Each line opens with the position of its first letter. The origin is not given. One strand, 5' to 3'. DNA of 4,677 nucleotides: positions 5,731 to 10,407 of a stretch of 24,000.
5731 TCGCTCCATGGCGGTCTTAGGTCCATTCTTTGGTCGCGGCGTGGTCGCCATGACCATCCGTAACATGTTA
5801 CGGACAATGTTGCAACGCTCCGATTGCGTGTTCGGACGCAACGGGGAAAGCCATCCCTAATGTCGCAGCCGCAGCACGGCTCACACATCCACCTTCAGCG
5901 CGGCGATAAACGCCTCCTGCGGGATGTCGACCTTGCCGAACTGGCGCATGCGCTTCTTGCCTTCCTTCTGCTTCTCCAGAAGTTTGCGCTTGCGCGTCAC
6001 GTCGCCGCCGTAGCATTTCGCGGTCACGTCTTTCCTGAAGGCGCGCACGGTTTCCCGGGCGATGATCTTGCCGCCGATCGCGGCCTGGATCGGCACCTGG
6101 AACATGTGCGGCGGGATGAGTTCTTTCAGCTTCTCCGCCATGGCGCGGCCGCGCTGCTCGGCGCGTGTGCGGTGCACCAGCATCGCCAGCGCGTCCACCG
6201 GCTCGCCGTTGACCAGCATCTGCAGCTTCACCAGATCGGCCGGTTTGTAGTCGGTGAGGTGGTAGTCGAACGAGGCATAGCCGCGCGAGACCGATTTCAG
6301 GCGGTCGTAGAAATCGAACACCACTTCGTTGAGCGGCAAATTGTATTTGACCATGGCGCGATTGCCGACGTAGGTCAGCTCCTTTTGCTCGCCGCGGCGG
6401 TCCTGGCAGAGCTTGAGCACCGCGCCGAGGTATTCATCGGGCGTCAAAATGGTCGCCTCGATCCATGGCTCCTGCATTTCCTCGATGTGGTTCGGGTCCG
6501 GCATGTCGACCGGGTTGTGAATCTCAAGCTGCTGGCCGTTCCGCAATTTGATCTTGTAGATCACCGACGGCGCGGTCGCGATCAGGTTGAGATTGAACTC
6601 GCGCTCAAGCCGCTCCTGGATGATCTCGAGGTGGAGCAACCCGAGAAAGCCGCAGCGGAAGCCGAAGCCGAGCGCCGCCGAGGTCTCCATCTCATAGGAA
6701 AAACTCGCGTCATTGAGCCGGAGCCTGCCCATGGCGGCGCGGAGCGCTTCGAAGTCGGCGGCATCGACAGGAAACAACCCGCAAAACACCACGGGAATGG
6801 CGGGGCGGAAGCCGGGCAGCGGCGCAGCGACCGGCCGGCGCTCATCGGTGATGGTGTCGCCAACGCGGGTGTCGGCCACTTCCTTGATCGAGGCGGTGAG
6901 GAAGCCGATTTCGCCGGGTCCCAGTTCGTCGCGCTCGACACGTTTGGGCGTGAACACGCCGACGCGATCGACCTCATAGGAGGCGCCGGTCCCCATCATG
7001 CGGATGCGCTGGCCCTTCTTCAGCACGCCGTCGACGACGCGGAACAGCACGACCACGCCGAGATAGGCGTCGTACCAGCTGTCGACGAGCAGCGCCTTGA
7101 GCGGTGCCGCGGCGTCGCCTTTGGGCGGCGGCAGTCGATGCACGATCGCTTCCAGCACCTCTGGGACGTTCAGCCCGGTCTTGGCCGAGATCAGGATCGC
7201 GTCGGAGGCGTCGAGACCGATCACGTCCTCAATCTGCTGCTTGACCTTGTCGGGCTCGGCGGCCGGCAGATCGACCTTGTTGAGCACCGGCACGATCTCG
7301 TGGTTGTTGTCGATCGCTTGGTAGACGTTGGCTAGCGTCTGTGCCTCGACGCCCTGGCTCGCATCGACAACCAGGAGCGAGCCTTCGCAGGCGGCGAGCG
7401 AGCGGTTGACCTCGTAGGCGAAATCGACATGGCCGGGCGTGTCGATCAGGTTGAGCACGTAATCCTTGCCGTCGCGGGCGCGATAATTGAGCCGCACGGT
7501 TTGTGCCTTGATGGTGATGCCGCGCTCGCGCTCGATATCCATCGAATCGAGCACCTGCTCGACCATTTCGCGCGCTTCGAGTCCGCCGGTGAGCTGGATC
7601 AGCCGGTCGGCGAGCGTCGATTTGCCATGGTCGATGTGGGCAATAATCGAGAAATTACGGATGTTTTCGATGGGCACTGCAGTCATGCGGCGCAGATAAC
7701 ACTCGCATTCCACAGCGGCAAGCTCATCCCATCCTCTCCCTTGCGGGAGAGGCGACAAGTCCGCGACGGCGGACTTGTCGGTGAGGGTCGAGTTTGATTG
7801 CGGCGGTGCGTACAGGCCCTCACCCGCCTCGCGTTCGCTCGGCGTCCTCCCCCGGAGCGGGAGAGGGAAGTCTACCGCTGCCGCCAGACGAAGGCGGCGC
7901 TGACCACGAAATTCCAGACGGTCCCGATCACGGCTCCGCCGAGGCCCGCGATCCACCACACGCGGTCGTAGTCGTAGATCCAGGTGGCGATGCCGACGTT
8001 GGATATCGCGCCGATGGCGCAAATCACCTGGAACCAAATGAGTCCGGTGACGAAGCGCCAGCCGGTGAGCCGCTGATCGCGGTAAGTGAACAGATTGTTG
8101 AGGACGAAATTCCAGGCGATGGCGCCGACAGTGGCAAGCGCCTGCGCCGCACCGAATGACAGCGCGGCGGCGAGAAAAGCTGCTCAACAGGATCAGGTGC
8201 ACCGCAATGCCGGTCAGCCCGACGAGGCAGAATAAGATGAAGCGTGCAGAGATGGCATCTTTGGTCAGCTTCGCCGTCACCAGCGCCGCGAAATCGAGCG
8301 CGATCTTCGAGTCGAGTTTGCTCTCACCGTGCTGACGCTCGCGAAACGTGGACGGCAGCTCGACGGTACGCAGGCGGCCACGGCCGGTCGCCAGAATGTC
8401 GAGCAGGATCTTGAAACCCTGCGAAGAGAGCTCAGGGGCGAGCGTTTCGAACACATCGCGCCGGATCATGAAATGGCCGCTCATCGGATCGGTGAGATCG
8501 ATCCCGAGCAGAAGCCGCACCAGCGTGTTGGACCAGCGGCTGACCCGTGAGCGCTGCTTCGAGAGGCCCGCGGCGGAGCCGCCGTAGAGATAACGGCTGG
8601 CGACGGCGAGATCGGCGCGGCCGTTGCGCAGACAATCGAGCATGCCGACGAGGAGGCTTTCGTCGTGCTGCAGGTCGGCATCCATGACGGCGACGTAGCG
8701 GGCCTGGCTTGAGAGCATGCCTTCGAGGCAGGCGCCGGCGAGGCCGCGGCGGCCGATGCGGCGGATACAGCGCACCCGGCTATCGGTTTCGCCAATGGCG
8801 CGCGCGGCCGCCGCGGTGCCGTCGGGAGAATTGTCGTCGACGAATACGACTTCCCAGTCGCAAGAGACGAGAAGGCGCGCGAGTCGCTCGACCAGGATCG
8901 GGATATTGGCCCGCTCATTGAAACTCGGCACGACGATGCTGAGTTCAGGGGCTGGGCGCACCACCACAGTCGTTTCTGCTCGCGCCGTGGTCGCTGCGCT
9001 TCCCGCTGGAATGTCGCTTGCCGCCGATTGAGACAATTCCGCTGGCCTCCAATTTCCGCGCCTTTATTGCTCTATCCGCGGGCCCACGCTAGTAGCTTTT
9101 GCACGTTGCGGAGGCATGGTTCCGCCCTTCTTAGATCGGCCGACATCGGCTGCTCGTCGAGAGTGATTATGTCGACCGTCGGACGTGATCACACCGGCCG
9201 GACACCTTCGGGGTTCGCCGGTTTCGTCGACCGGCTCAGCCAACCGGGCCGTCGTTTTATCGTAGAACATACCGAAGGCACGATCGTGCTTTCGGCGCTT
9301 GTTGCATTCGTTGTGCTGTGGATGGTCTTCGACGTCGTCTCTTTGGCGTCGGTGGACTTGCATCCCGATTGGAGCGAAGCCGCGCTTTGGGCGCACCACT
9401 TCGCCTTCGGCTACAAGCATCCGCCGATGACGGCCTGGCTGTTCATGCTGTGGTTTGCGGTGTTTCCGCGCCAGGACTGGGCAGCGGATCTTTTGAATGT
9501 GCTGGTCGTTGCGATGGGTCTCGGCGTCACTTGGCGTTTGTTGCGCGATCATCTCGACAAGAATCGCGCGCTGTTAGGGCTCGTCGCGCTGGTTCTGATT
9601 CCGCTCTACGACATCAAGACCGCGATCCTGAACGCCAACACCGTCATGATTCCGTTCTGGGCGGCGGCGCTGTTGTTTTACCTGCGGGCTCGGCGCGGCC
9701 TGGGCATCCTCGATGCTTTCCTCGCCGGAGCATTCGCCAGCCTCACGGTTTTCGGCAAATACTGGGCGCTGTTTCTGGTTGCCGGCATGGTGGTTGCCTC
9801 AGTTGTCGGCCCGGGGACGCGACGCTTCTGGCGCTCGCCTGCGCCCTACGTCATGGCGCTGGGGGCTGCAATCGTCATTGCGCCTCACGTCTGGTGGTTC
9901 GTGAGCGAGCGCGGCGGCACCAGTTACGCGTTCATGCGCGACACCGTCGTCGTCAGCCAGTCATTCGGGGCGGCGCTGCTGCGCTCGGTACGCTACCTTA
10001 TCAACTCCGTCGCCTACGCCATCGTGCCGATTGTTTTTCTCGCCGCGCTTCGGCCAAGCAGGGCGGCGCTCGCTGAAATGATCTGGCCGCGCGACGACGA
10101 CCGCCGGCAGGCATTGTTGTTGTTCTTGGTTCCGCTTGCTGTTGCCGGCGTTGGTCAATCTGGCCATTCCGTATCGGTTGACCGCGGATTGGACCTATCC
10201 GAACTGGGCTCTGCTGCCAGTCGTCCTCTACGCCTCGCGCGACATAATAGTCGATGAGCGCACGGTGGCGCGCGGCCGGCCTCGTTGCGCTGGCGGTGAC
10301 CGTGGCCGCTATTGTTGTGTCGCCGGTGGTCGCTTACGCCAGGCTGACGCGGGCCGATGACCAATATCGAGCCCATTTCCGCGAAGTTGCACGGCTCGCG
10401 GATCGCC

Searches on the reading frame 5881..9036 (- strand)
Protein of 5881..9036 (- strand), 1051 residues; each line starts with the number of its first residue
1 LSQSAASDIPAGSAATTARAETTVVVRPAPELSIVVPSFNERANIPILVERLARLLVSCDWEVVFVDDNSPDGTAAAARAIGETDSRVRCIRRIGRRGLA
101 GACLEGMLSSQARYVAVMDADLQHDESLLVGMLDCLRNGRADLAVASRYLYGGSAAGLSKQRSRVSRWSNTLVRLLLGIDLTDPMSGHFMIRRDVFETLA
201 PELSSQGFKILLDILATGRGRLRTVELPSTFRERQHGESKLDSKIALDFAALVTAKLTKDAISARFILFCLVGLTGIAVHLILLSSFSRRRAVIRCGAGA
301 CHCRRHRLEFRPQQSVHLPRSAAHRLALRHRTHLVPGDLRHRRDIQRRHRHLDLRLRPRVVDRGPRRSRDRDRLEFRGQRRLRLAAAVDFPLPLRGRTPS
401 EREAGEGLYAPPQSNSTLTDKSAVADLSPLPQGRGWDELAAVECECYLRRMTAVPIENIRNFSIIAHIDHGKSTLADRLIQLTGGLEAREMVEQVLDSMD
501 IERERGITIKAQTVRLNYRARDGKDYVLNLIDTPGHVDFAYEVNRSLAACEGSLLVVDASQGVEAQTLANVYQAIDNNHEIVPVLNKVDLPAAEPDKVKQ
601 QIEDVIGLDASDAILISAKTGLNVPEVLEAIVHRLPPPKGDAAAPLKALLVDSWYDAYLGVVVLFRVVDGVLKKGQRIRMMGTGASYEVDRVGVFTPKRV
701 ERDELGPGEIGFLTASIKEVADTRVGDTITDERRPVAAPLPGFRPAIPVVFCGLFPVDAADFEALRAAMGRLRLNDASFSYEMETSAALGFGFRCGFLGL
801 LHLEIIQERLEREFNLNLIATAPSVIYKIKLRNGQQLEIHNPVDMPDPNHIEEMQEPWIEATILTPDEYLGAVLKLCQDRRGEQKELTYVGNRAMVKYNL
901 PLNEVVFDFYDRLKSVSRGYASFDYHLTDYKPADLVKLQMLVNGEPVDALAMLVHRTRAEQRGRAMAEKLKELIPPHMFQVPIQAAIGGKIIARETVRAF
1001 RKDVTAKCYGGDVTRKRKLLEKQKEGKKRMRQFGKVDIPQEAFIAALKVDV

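Call 26: search_protein_families(library=pfam, proteins=[window:5881-9036:-], max_evalue=0.01)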
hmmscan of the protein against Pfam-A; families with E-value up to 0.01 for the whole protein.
window:5881-9036:- (1051 aa): 9 families
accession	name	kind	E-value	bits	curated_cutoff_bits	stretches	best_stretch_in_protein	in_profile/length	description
PF00009.33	GTP_EFTU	-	2.5e-55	187.4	26.5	1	457-636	1-187/188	Elongation factor Tu GTP binding domain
PF06421.17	LepA_C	-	1.5e-50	170.2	29.7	1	942-1048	1-107/107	GTP-binding protein LepA C-terminus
PF00535.33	Glycos_transf_2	-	5.1e-31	108.3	23.3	1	33-198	1-166/168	Glycosyl transferase family 2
PF00679.30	EFG_C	-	1.5e-21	76.7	27.9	1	854-939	2-87/89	Elongation factor G C-terminus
PF03144.31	GTP_EFTU_D2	-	1.2e-11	45.2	30.3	1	660-730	1-73/73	Elongation factor Tu domain 2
PF14492.12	EFG_III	-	9.4e-05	22.8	27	1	748-819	4-72/75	Elongation Factor G, domain III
PF01926.29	MMR_HSR1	-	0.00013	22.5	21.9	1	470-587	10-113/113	50S ribosome-binding GTPase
PF00071.28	Ras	-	0.00082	19.4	21.6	1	508-634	31-159/162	Ras family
PF22042.2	EF-G_D2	-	0.0013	19.3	27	1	646-730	2-82/84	Elongation factor G domain 2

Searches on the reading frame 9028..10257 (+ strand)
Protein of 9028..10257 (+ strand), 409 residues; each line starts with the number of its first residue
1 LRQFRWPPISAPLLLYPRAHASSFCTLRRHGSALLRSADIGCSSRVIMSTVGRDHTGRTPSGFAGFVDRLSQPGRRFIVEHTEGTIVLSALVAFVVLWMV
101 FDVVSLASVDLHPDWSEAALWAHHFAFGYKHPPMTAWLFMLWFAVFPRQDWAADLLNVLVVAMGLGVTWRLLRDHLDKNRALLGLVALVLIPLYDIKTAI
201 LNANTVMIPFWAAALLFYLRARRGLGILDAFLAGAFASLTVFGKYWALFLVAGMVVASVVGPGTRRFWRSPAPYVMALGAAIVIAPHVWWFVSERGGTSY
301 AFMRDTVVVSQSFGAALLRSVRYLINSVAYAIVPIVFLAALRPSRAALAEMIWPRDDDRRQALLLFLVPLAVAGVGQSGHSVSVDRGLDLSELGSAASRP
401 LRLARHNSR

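Call 3: search_protein_families(library=pfam, proteins=[window:9028-10257:+], max_evalue=0.01)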
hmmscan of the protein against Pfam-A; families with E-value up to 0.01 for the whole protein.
window:9028-10257:+ (409 aa): 2 families
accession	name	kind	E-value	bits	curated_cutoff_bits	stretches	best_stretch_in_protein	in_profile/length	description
PF13231.12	PMT_2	-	6.5e-26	91.9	26.1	1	130-290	1-160/160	Dolichyl-phosphate-mannose-protein mannosyltransferase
PF19185.5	DUF5867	-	0.0052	16.5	25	1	315-376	39-101/274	Family of unknown function (DUF5867)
